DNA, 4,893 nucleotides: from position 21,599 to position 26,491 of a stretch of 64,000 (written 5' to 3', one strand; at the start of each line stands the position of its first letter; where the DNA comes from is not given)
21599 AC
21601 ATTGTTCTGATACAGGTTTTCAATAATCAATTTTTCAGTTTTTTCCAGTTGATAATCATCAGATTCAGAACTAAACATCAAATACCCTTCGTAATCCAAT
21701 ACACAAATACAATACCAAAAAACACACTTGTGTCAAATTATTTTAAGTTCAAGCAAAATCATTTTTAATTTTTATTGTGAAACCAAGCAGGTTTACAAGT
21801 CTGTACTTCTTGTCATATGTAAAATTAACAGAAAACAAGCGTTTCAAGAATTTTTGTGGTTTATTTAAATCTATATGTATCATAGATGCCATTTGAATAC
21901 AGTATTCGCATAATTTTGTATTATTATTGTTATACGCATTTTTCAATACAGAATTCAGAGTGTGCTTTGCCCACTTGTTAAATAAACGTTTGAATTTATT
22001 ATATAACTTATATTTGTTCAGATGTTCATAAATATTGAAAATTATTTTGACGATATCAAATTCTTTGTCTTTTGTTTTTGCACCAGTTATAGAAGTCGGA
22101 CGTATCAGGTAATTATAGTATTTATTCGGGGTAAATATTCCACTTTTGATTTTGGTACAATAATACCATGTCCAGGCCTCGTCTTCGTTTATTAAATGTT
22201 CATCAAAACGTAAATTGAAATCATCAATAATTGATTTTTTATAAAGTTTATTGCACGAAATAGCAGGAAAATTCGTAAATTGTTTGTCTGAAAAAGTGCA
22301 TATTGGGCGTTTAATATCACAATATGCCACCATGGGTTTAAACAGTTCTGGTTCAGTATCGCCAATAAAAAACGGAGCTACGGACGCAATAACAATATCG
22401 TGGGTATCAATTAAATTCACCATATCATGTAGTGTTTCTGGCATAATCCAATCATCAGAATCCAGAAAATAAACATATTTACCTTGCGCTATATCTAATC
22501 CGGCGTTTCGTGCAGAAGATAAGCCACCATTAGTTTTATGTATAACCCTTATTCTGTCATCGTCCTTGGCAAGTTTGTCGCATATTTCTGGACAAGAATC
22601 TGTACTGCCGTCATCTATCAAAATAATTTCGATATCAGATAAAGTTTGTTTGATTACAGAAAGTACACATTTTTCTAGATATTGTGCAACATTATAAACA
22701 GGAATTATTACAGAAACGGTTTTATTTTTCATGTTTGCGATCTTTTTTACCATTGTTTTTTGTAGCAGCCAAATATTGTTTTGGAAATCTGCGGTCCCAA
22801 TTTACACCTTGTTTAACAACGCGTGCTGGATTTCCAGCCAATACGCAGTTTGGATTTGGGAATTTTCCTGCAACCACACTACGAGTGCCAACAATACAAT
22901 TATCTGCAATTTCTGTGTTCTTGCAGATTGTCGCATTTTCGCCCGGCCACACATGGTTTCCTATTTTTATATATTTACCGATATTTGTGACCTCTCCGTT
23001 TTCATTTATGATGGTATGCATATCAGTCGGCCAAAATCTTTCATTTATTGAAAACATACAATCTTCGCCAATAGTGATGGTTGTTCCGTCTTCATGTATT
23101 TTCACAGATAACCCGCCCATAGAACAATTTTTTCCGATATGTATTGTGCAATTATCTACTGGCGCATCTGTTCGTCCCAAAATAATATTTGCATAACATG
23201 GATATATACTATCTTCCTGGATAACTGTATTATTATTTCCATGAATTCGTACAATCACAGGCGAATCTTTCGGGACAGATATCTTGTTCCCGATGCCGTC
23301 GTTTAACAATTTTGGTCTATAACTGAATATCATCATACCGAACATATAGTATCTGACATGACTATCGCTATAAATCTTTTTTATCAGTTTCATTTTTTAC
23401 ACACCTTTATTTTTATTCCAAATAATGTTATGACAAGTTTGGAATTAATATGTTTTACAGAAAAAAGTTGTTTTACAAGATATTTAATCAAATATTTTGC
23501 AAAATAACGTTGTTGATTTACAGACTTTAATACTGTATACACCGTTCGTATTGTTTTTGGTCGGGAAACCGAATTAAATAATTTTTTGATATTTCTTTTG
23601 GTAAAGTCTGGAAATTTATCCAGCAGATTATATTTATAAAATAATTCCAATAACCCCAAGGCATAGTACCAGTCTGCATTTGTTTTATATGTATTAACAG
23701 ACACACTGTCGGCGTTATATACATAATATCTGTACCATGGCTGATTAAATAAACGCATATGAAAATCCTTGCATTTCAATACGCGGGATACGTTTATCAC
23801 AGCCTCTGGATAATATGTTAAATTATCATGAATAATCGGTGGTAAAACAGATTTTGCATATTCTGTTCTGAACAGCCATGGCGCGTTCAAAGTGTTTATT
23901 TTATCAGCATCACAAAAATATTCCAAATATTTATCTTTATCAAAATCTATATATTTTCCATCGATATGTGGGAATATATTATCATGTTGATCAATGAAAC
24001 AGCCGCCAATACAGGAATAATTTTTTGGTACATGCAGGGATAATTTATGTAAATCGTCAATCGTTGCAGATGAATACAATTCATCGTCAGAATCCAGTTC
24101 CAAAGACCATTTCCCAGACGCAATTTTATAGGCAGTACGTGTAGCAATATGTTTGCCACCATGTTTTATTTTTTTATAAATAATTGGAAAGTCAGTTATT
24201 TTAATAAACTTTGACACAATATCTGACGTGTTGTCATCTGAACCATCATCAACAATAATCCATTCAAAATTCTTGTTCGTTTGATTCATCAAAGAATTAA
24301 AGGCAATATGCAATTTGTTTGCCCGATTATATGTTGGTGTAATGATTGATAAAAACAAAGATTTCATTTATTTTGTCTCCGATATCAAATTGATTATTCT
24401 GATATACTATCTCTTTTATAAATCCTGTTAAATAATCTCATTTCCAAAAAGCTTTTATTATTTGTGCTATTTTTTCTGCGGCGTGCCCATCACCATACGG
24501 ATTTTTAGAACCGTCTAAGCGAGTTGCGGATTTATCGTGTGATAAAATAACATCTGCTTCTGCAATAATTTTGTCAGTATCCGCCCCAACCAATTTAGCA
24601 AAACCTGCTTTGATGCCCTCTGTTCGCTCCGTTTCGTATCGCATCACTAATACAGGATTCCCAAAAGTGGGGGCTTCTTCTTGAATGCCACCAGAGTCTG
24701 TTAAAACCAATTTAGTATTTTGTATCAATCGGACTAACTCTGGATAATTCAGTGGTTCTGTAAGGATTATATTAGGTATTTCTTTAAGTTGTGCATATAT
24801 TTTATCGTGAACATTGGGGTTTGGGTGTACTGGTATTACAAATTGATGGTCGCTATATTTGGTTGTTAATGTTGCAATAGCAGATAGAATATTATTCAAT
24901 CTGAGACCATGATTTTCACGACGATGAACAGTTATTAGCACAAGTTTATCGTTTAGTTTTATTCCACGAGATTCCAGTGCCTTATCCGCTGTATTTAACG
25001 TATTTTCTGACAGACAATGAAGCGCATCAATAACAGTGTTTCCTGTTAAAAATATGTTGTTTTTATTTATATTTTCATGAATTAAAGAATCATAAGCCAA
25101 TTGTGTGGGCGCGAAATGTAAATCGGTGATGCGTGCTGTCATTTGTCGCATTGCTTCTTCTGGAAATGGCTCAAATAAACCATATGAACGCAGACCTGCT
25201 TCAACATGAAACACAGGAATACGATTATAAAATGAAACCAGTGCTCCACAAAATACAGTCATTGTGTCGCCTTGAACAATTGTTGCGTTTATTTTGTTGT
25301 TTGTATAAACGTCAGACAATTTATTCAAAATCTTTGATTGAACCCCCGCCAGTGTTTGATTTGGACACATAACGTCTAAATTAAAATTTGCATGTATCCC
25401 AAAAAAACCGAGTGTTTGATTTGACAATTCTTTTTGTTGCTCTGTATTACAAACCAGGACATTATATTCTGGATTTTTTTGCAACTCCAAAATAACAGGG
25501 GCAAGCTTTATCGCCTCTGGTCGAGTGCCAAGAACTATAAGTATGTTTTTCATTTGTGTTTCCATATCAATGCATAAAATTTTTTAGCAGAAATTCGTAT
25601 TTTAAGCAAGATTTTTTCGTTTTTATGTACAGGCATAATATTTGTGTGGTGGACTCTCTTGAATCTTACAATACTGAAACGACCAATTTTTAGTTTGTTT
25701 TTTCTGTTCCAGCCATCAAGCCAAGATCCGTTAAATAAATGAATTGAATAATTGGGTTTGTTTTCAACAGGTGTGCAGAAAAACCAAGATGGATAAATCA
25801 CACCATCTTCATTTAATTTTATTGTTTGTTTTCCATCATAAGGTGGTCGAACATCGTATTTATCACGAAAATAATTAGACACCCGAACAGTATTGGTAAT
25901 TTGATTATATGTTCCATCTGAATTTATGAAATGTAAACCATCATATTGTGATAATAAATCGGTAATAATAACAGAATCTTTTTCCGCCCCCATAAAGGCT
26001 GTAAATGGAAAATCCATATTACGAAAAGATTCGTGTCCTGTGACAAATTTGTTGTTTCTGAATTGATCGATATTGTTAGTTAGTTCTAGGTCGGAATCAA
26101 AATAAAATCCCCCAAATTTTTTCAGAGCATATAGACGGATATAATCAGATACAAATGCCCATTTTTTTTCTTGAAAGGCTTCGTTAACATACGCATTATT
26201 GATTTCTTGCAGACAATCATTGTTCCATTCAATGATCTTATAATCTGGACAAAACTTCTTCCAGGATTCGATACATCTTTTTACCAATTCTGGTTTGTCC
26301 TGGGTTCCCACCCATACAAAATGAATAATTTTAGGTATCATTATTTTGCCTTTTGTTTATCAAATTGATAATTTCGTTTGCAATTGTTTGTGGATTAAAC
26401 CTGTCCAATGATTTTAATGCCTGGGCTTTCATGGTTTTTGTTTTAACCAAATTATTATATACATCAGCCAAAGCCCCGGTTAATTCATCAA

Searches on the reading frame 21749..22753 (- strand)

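Call 7: search_protein_families(library=pfam, proteins=[window:21749-22753:-], max_evalue=0.01)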
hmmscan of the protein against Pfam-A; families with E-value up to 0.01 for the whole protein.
window:21749-22753:- (334 aa): 3 families
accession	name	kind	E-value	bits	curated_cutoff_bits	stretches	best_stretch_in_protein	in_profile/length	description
PF00535.33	Glycos_transf_2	-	1.6e-43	149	23.3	1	14-177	1-165/168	Glycosyl transferase family 2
PF10111.15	Glyco_tranf_2_2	-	4.3e-12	46.5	27.3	1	14-120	1-111/276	Glycosyltransferase like family 2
PF13641.12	Glyco_tranf_2_3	-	2.8e-11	44.3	27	1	13-122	3-118/230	Glycosyltransferase like family 2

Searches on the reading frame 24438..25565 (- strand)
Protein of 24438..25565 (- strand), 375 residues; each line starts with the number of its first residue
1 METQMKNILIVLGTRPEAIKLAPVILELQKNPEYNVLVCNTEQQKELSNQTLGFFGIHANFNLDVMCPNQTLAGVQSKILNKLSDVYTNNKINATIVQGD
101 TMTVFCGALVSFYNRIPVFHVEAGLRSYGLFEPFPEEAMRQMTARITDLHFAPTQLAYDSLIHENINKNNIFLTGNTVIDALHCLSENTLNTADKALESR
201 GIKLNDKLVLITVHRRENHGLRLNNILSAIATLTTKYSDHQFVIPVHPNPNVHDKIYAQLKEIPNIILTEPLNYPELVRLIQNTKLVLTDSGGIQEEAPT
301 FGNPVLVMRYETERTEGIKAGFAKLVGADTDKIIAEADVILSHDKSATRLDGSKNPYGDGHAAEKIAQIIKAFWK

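Call 7: search_protein_families(library=pfam, proteins=[window:24438-25565:-], max_evalue=0.01)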
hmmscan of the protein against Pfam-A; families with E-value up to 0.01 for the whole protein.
window:24438-25565:- (375 aa): 1 family
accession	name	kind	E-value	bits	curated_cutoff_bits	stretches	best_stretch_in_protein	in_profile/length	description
PF02350.25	Epimerase_2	-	1.2e-100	337.2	30.6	1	27-371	2-347/347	UDP-N-acetylglucosamine 2-epimerase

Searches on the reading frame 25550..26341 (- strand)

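Call 7: search_protein_families(library=pfam, proteins=[window:25550-26341:-], max_evalue=0.01)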
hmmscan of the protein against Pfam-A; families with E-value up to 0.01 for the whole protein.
window:25550-26341:- (263 aa): 3 families
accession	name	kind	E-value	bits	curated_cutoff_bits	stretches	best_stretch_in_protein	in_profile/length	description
PF04488.21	Gly_transf_sug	-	1.6e-15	58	23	1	17-96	1-88/93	Glycosyltransferase sugar-binding region containing DXD motif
PF05704.18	Caps_synth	-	1.4e-12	48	24.5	1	4-108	48-159/278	Capsular polysaccharide synthesis protein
PF12919.13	TcdA_TcdB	-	2.1e-08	34.3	23.6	1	46-85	155-194/382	TcdA/TcdB catalytic glycosyltransferase domain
